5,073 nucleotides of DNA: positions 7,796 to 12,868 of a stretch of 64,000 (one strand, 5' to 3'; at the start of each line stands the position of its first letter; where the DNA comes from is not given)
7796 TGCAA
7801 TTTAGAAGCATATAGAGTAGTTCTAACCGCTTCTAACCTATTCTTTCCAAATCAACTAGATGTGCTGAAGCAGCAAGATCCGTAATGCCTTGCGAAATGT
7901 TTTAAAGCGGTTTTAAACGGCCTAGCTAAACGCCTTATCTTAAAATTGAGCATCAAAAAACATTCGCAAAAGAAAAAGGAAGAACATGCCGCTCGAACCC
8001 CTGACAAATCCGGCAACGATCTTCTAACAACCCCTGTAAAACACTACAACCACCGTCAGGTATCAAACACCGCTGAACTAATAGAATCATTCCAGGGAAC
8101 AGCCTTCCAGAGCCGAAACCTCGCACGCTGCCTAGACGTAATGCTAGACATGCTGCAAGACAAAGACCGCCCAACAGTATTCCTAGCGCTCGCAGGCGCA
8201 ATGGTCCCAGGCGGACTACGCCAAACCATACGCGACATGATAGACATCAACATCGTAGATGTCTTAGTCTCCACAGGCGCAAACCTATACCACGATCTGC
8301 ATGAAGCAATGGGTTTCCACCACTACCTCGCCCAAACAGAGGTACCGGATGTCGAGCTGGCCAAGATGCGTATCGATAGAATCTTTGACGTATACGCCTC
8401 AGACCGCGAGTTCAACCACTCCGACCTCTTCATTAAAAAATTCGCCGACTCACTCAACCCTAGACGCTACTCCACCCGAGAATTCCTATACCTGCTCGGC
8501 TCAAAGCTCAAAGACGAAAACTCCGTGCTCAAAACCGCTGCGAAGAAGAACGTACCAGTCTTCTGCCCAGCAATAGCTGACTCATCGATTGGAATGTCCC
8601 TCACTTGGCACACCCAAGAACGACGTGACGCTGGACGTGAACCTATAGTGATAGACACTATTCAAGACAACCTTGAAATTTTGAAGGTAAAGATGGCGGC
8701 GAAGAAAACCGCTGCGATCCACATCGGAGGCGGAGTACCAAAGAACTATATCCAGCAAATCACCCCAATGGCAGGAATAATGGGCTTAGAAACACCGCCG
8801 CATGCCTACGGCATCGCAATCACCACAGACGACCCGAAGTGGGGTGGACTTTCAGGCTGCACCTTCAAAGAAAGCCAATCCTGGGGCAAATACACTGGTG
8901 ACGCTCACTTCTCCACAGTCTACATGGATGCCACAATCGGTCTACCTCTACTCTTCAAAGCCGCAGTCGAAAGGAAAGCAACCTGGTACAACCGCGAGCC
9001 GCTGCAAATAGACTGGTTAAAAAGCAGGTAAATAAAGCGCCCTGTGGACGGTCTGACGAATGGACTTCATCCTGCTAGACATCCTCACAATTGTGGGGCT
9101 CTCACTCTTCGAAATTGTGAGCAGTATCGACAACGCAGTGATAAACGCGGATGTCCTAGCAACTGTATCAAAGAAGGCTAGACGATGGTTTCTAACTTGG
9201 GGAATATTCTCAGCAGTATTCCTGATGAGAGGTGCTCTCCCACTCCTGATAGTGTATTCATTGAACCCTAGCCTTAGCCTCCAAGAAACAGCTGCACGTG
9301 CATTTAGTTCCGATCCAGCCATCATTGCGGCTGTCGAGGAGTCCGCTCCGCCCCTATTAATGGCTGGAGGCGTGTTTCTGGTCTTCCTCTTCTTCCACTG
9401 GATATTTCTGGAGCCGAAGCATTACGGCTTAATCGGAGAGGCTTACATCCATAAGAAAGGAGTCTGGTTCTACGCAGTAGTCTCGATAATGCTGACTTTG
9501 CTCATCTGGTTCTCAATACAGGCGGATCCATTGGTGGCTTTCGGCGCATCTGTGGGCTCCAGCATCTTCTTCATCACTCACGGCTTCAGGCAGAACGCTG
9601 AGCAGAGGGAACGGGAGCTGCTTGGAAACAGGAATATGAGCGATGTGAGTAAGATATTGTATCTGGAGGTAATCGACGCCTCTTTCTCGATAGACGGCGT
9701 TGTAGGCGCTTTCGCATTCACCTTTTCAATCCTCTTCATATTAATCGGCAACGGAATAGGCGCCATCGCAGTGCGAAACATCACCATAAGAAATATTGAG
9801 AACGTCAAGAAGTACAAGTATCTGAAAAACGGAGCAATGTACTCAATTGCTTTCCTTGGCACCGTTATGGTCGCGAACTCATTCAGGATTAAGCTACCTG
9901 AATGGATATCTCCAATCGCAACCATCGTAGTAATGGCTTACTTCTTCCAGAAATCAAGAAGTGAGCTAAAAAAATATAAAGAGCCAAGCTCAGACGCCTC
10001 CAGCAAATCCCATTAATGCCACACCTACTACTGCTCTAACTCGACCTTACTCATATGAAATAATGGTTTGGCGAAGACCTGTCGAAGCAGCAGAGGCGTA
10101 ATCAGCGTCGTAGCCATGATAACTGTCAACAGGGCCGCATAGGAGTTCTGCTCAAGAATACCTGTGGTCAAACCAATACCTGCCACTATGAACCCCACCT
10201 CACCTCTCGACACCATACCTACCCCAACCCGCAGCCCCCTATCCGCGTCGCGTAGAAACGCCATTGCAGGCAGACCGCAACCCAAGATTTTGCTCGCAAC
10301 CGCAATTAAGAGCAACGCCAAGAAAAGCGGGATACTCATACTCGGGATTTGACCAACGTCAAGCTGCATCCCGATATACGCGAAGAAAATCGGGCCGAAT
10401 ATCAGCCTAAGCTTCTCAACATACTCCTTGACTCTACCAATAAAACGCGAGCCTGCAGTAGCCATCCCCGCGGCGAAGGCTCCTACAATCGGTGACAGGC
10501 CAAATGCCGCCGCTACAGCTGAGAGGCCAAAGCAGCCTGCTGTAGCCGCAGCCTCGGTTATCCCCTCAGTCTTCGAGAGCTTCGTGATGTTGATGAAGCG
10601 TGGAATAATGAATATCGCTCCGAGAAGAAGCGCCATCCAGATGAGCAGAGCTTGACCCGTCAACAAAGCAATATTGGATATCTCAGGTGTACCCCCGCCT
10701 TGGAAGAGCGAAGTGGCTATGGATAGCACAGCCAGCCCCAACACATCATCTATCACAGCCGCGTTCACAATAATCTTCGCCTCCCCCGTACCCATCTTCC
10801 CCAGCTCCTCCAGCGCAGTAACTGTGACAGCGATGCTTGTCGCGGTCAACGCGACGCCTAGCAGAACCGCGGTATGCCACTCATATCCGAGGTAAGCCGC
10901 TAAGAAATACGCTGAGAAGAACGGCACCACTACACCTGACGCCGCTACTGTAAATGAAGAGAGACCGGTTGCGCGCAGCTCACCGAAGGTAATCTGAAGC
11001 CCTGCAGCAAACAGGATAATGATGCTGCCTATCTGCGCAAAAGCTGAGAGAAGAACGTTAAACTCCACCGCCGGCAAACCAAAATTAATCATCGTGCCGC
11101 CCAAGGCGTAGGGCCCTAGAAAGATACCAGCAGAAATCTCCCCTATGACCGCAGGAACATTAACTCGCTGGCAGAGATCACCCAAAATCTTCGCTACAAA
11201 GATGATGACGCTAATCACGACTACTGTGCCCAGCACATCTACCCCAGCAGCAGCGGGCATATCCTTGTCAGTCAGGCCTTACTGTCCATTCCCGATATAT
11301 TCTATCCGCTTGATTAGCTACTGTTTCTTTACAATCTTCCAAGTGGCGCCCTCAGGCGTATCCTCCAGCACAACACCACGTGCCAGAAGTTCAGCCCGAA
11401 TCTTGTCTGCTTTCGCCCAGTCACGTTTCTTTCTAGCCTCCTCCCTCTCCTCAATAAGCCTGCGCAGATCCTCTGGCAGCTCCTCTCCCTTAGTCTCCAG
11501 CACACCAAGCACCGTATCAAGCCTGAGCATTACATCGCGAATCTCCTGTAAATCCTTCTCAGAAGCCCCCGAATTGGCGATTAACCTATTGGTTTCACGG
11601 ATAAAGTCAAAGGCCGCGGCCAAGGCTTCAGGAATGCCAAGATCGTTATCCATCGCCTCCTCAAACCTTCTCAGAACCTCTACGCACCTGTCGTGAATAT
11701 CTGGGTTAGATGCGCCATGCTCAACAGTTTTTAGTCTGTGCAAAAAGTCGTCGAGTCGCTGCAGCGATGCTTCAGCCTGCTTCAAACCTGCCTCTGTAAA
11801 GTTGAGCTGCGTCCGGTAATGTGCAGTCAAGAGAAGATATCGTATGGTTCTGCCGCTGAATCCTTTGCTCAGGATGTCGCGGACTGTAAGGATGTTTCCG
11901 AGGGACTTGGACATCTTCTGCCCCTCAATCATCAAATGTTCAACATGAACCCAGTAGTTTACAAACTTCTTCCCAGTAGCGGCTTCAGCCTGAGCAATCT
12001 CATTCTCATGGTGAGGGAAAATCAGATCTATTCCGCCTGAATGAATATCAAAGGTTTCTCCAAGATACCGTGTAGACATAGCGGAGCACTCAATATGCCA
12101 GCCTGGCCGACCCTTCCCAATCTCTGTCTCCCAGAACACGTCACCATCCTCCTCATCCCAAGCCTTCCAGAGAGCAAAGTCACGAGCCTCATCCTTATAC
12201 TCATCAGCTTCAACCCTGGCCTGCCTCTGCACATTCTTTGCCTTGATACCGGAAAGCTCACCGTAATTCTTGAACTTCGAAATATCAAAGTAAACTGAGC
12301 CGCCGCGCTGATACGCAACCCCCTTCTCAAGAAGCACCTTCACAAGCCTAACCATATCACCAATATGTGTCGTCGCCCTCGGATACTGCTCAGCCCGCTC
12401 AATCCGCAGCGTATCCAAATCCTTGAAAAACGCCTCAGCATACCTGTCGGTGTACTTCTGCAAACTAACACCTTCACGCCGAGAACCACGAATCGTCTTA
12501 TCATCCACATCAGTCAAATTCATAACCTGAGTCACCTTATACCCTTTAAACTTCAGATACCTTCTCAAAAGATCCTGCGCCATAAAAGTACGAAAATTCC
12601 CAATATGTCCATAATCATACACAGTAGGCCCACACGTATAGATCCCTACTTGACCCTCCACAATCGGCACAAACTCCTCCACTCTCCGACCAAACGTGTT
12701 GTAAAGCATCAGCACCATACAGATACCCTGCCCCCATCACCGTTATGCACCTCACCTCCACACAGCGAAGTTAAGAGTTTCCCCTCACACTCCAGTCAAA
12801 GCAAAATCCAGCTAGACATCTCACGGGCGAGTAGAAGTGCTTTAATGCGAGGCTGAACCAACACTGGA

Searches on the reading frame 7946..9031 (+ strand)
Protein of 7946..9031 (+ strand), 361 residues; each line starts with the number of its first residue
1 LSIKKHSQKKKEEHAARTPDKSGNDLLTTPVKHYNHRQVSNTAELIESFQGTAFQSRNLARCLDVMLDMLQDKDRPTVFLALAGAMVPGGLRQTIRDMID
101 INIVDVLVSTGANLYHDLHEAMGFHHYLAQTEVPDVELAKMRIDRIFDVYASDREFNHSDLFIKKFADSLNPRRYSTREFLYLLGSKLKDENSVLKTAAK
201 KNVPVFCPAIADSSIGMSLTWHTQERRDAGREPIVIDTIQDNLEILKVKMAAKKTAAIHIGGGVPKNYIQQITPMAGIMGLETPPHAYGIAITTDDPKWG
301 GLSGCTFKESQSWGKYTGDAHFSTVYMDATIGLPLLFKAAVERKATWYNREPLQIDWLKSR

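Call 47: search_protein_families(library=pfam, proteins=[window:7946-9031:+], max_evalue=0.00001)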
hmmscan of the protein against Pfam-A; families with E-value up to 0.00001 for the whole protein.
window:7946-9031:+ (361 aa): 1 family
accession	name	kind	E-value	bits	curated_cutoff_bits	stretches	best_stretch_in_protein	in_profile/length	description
PF01916.23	DS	-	1.4e-91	307.2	27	1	44-339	1-287/288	Deoxyhypusine synthase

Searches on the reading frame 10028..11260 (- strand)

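Call 47: search_protein_families(library=pfam, proteins=[window:10028-11260:-], max_evalue=0.00001)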
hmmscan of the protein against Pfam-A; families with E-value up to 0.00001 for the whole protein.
window:10028-11260:- (410 aa): 1 family
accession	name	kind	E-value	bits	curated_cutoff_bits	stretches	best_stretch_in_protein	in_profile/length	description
PF00999.27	Na_H_Exchanger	-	8.6e-58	196.4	26.2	1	18-396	2-373/375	Sodium/hydrogen exchanger, transmembrane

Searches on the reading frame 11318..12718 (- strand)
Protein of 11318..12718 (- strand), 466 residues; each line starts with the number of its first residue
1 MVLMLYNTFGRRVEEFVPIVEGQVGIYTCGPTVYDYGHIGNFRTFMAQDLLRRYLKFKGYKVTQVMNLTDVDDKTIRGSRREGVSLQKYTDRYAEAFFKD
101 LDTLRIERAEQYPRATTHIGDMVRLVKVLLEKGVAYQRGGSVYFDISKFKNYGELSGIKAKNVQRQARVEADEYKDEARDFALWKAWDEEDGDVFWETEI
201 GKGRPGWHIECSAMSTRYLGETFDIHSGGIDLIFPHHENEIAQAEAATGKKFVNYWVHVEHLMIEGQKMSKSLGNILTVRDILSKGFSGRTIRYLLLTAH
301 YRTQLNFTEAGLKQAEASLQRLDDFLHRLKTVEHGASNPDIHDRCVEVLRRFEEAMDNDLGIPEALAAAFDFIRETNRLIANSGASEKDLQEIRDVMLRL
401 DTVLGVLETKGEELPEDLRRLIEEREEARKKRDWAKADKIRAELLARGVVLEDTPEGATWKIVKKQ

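Call 91: search_protein_families(library=pfam, proteins=[window:11318-12718:-], max_evalue=0.00001)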
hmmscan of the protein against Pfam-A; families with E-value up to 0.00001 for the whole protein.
window:11318-12718:- (466 aa): 5 families
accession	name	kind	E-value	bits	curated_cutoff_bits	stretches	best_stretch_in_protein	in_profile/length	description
PF01406.26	tRNA-synt_1e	-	3.2e-116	388.4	27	1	16-316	2-300/301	tRNA synthetases class I (C) catalytic domain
PF09334.17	tRNA-synt_1g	-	4.1e-13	49.3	20.1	0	36-152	13-130/391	tRNA synthetases class I (M)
PF09190.17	DALR_2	-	2.1e-11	44.6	22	1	351-408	1-57/57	DALR domain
PF23493.1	CysS_C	-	3.8e-09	36.9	23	1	413-460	3-50/51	Cysteinyl-tRNA ligase anticodon binding domain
PF01921.24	tRNA-synt_1f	-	3.2e-06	26.7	27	0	261-326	274-339/360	tRNA synthetases class I (K)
